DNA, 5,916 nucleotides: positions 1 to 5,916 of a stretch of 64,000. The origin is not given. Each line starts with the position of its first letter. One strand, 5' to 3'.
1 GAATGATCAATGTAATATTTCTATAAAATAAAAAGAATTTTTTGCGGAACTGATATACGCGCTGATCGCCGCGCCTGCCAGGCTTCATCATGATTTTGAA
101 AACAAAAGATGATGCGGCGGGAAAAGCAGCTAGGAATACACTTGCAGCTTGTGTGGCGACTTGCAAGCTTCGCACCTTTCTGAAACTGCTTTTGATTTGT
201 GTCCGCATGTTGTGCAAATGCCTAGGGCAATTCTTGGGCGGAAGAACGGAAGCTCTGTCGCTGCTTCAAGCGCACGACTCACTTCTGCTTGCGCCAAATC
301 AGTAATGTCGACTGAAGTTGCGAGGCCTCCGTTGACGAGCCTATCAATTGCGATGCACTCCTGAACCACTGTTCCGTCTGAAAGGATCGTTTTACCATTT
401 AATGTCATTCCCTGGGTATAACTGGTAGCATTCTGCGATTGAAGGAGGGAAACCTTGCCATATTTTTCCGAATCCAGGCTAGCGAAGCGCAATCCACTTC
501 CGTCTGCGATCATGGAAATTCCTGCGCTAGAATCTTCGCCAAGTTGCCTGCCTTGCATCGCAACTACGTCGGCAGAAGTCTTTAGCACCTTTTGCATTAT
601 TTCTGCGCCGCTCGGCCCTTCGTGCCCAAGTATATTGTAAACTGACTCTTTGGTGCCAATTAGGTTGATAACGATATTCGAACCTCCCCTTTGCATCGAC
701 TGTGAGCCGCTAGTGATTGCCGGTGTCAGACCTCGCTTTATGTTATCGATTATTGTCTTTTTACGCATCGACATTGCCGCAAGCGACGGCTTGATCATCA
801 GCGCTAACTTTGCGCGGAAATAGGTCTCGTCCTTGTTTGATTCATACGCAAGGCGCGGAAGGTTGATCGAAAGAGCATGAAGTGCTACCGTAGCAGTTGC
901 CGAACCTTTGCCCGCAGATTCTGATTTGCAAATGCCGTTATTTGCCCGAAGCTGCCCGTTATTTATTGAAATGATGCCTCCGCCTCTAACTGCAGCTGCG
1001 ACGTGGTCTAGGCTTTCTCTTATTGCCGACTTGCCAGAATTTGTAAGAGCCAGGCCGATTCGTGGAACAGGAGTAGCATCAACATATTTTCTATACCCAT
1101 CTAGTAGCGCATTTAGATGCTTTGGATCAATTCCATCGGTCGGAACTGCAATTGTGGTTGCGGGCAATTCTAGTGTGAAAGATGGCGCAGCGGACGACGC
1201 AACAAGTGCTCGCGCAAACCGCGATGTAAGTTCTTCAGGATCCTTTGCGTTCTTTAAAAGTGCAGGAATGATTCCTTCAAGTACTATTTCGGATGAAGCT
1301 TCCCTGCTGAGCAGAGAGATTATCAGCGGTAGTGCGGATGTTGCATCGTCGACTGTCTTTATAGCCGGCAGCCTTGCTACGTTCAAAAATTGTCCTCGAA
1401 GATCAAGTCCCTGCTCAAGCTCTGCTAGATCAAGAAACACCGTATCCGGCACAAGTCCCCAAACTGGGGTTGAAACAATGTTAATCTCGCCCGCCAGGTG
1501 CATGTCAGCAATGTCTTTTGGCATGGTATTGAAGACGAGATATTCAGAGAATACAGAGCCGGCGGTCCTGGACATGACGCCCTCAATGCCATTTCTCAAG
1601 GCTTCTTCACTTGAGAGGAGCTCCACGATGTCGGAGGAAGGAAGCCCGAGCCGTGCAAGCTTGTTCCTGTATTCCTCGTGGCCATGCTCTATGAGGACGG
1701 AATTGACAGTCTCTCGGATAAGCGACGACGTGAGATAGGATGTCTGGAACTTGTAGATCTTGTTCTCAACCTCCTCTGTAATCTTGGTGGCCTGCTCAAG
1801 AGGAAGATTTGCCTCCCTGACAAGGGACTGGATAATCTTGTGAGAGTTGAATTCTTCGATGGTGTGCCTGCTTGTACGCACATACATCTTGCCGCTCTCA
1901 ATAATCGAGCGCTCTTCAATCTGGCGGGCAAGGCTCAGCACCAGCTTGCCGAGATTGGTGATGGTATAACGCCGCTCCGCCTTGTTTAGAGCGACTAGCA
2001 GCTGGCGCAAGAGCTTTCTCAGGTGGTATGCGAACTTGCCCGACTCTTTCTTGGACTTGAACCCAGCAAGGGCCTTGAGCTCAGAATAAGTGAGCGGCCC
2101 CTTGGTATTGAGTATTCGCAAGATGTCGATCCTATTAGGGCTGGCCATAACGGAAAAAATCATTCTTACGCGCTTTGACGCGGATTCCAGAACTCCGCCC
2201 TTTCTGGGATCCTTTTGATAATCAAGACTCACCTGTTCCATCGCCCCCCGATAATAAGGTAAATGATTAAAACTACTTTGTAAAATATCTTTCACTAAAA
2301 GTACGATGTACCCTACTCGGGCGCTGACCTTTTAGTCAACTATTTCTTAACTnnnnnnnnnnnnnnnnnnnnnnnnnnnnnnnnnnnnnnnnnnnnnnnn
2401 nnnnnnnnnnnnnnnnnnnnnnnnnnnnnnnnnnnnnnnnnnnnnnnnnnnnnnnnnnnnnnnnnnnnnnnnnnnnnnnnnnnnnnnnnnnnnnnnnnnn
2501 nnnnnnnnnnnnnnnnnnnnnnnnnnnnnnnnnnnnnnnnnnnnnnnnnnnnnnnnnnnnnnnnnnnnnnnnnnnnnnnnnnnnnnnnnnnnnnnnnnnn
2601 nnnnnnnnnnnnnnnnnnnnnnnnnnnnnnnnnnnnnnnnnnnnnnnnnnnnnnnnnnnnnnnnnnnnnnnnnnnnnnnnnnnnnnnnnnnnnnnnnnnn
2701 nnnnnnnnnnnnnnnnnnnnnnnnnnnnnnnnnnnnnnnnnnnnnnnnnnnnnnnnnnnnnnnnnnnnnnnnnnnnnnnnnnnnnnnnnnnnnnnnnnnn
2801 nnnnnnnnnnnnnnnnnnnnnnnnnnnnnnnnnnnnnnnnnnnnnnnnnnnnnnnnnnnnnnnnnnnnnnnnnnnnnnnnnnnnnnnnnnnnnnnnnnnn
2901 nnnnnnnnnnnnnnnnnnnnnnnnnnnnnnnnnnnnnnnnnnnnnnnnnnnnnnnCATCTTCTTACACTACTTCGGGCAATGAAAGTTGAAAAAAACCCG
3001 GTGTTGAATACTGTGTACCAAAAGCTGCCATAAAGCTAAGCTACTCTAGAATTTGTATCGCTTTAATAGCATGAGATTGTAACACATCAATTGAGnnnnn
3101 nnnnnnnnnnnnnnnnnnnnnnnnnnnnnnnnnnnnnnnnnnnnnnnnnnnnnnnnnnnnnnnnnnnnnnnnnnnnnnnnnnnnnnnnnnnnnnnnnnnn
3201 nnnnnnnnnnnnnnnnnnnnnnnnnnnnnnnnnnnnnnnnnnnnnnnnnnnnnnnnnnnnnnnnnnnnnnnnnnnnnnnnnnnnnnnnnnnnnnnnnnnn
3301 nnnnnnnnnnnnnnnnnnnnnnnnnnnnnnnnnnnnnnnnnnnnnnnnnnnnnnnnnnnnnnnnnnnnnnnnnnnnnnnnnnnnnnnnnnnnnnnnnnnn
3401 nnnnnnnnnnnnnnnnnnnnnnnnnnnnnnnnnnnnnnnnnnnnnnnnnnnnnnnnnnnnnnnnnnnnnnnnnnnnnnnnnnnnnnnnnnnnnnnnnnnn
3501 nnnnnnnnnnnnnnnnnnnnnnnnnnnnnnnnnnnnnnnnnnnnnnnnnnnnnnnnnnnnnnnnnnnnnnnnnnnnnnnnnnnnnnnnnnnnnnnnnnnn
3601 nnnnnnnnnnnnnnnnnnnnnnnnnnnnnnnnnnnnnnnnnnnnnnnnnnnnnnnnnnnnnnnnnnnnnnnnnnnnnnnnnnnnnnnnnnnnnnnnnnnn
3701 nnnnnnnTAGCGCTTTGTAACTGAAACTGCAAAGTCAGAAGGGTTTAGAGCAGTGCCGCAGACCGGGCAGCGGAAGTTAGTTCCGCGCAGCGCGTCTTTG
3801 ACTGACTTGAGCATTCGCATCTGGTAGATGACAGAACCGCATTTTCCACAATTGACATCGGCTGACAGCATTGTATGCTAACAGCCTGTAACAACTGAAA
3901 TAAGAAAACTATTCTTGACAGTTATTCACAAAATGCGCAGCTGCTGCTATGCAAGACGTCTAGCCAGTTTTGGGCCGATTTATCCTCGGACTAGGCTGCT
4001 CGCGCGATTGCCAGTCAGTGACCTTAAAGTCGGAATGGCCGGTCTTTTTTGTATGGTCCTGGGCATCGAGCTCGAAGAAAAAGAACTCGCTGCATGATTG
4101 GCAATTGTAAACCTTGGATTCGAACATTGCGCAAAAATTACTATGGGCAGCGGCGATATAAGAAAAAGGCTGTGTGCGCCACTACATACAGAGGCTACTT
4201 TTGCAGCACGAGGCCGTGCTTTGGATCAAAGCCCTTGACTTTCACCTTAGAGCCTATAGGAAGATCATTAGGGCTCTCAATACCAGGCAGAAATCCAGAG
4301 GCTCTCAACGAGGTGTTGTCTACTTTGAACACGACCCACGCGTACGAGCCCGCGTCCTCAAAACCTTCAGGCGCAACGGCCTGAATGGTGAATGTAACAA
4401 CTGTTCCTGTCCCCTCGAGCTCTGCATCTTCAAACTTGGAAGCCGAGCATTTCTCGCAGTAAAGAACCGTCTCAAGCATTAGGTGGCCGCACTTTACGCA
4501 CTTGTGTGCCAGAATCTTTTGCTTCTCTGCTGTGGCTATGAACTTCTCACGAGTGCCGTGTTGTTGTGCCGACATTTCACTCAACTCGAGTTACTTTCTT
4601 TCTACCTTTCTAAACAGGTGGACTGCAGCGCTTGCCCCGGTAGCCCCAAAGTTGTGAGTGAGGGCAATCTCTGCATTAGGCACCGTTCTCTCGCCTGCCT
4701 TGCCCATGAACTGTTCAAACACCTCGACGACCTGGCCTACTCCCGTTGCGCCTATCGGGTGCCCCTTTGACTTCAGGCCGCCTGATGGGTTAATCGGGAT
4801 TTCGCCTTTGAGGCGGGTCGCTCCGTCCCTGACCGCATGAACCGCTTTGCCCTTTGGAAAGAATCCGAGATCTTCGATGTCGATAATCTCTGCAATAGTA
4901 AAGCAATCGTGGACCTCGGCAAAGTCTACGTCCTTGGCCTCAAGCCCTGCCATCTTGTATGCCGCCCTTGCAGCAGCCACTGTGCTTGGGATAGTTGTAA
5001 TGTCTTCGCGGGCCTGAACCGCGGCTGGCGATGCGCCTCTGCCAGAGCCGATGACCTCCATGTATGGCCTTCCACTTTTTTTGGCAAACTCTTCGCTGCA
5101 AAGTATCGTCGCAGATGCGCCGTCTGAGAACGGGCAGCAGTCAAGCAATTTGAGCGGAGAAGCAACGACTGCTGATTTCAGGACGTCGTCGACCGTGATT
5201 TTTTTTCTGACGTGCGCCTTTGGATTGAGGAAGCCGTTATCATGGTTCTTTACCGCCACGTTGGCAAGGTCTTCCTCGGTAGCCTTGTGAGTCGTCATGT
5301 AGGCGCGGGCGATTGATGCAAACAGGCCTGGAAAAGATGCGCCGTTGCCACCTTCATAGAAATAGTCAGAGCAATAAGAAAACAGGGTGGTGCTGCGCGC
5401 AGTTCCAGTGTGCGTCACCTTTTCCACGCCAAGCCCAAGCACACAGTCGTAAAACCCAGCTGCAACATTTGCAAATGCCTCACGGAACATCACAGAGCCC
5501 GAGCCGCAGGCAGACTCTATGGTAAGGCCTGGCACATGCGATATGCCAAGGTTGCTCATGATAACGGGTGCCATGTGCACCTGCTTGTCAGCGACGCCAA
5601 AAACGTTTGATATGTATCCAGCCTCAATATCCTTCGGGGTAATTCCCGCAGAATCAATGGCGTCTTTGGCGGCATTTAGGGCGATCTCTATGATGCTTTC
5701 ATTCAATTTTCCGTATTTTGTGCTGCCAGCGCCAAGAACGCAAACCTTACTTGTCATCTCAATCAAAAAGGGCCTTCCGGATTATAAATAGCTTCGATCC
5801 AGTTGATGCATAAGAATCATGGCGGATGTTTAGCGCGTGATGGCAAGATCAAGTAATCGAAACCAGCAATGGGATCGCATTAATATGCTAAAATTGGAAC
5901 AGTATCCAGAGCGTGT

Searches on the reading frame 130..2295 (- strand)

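Call 41: search_protein_families(library=pfam, proteins=[window:130-2295:-], max_evalue=0.00001)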
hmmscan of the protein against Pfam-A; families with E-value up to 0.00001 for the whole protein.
window:130-2295:- (721 aa): 4 families
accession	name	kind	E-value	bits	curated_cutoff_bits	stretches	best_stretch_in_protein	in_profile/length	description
PF13597.11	NRDD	-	4.2e-16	59.1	26.2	1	459-720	267-536/562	Anaerobic ribonucleoside-triphosphate reductase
PF03477.21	ATP-cone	-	1.2e-11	45.4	25.8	1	137-209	1-75/88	ATP cone domain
PF24038.1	DUF7347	-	2.5e-10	40.9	27.6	1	46-120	4-74/77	Domain of unknown function (DUF7347)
PF12840.13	HTH_20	-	2.1e-07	31.2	27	1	50-102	1-49/51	Helix-turn-helix domain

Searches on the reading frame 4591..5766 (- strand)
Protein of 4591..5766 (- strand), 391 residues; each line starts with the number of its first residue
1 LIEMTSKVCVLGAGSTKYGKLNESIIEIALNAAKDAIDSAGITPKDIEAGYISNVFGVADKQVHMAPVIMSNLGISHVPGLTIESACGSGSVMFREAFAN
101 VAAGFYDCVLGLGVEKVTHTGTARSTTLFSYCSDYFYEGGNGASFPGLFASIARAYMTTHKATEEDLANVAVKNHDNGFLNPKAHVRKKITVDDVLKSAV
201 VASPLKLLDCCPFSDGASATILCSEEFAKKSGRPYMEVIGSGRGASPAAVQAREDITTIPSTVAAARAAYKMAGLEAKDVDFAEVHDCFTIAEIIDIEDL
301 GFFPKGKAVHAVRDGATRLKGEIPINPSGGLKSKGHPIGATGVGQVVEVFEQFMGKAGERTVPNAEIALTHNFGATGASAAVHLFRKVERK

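Call 41: search_protein_families(library=pfam, proteins=[window:4591-5766:-], max_evalue=0.00001)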
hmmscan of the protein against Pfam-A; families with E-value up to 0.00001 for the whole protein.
window:4591-5766:- (391 aa): 3 families
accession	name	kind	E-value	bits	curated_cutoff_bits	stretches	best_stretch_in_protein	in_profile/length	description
PF22691.2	Thiolase_C_1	-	1.3e-47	161.6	28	1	246-386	5-143/144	Thiolase C-terminal domain-like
PF00108.29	Thiolase_N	-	6.7e-23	81.8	26.4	1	9-226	2-260/260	Thiolase, N-terminal domain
PF02803.24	Thiolase_C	-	3.2e-13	49.8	27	1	255-357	19-101/123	Thiolase, C-terminal domain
